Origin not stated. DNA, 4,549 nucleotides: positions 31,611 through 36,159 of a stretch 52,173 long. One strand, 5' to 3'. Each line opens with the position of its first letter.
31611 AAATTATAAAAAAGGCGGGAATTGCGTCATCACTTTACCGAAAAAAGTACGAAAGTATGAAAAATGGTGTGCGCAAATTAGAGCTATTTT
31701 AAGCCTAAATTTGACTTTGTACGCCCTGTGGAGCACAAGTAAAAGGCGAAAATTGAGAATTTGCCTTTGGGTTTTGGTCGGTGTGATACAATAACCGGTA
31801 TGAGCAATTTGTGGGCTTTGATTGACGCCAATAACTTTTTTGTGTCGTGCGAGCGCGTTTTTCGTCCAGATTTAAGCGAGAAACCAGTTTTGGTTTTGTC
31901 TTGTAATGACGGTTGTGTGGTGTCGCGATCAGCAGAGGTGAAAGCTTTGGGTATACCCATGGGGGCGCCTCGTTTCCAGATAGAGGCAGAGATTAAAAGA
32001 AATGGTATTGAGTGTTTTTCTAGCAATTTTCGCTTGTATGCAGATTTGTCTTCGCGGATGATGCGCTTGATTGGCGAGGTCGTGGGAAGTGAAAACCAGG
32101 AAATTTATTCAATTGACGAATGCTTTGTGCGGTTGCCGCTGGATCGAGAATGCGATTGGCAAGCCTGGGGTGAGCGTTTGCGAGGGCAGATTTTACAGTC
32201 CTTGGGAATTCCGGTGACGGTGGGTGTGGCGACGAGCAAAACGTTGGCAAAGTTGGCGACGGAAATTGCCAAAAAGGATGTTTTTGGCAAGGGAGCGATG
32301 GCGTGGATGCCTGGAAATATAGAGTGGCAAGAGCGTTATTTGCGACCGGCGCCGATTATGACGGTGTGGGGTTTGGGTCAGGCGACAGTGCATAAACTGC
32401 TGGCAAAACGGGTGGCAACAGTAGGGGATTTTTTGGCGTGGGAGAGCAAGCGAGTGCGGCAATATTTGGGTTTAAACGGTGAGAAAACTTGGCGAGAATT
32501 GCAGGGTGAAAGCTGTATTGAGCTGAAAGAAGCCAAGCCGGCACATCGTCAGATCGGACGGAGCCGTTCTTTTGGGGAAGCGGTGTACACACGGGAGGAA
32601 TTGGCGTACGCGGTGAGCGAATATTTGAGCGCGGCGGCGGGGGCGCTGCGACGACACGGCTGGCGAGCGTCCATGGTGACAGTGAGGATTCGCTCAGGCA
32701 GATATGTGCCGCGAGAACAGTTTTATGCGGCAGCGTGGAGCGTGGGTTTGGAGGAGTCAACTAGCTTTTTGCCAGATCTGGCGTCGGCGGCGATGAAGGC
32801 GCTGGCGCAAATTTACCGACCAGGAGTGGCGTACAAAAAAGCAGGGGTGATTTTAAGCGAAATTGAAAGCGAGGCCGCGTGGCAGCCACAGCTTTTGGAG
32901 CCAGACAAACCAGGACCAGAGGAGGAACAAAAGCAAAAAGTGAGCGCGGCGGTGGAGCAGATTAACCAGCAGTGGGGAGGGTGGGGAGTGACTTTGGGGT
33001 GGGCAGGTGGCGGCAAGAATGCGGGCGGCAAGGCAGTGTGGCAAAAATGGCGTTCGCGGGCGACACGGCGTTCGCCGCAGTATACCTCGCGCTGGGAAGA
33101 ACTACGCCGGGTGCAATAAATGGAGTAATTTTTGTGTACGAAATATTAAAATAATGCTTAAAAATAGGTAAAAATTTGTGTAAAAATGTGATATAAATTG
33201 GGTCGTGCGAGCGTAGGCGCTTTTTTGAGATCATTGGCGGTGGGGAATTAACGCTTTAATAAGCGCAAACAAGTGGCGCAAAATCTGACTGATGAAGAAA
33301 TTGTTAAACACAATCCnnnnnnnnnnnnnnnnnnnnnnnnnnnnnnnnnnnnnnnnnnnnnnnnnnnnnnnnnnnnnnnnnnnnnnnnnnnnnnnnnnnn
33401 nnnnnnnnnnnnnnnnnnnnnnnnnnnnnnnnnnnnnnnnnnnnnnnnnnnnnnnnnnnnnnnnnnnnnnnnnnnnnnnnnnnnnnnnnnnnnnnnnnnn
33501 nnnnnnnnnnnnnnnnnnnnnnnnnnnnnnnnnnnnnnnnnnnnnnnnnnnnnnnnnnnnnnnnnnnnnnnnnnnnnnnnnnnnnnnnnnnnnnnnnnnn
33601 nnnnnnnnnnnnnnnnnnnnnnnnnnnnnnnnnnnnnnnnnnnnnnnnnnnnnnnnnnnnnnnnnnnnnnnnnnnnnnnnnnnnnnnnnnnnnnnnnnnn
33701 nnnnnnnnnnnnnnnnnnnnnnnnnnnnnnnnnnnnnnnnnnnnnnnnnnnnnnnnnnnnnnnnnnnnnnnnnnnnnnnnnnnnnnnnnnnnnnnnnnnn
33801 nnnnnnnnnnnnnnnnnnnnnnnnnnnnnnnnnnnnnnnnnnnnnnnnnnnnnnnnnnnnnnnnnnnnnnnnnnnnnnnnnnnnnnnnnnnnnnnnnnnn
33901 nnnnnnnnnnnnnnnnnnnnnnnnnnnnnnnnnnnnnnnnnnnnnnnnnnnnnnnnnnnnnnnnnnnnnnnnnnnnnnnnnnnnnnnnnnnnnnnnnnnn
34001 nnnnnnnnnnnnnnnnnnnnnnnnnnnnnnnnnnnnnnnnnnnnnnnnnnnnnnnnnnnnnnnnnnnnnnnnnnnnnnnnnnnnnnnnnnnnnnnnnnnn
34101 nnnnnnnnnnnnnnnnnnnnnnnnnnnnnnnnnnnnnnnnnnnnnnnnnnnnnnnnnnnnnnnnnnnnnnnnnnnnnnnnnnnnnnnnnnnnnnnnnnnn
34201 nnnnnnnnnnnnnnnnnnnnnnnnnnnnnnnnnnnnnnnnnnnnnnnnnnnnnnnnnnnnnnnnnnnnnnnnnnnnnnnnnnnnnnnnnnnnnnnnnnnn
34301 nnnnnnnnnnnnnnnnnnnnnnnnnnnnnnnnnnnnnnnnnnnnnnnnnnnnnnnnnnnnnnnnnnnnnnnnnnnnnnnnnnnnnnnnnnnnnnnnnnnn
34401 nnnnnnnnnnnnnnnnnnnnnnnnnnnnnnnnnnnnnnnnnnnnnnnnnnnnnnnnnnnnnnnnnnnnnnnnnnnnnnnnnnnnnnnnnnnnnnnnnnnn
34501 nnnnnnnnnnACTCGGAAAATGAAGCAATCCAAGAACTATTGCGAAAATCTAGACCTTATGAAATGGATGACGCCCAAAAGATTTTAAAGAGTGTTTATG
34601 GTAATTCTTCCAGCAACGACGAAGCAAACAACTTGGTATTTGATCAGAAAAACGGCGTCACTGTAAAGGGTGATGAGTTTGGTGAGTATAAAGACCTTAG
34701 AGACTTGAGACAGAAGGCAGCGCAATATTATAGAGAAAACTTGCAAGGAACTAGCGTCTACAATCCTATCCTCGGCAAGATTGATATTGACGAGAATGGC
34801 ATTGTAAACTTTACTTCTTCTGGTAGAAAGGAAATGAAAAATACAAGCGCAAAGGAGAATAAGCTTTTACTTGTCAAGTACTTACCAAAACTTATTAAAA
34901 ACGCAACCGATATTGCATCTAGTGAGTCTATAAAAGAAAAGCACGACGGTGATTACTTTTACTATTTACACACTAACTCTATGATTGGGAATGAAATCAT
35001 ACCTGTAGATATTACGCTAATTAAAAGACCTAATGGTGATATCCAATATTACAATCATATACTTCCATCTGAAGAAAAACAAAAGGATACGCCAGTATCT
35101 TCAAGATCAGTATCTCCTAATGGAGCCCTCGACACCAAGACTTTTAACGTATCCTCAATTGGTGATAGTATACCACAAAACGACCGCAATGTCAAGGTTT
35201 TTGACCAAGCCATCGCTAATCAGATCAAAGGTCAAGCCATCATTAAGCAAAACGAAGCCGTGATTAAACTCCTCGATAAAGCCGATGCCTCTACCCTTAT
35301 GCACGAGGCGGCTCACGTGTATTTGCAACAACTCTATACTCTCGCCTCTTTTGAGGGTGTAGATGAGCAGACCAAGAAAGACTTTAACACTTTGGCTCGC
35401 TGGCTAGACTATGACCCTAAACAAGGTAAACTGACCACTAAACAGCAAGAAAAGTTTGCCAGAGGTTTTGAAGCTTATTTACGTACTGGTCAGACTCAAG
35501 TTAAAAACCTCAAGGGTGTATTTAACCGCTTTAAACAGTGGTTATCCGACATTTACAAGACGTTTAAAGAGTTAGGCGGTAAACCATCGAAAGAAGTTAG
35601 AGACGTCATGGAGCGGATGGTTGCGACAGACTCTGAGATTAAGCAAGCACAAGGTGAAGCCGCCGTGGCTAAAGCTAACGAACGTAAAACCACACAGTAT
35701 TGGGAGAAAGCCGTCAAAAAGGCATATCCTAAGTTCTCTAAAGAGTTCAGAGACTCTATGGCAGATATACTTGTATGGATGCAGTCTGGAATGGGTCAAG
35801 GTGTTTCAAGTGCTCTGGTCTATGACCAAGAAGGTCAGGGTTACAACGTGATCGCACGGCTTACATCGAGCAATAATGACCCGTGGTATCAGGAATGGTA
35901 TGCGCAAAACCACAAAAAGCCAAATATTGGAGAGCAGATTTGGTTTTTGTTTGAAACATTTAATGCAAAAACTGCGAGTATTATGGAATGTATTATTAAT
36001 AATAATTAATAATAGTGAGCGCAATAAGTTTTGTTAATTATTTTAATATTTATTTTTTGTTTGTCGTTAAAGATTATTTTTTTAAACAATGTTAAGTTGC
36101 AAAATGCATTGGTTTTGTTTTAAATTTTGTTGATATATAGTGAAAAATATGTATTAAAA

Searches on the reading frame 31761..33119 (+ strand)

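Call 6: search_protein_families(library=pfam, proteins=[window:31761-33119:+], max_evalue=0.001)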
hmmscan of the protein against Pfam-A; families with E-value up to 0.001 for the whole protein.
window:31761-33119:+ (452 aa): 3 families
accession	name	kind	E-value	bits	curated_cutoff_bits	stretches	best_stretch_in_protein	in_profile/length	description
PF00817.25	IMS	-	2.5e-30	105.8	23.2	1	21-168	1-148/148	impB/mucB/samB family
PF11799.13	IMS_C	-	5.9e-18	65.7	20.7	1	263-378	2-109/109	impB/mucB/samB family C-terminal domain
PF13438.11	DUF4113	-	1.8e-08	34.7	24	1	392-451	1-51/51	Domain of unknown function (DUF4113)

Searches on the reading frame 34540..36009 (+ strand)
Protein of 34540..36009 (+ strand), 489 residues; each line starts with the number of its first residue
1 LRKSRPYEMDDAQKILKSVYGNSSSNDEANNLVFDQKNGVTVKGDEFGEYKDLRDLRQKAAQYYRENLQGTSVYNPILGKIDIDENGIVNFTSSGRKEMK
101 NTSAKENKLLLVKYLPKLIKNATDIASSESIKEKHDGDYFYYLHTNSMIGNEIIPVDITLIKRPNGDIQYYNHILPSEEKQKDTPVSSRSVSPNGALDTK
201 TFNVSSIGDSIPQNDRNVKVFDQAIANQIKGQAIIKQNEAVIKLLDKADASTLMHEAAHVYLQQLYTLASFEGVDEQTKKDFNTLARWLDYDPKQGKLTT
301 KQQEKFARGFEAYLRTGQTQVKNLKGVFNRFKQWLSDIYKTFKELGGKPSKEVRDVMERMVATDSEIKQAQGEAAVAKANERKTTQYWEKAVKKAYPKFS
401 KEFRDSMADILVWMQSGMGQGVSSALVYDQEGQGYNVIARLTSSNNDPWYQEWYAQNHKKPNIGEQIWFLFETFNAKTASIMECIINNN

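Call 89: search_protein_families(library=pfam, proteins=[window:34540-36009:+], max_evalue=0.0001)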
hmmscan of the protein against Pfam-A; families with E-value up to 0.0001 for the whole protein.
window:34540-36009:+ (489 aa): 1 family
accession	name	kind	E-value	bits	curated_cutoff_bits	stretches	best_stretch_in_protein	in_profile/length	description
PF18798.6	LPD3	-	1.2e-18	67.8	27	1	51-170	1-114/114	Large polyvalent protein-associated domain 3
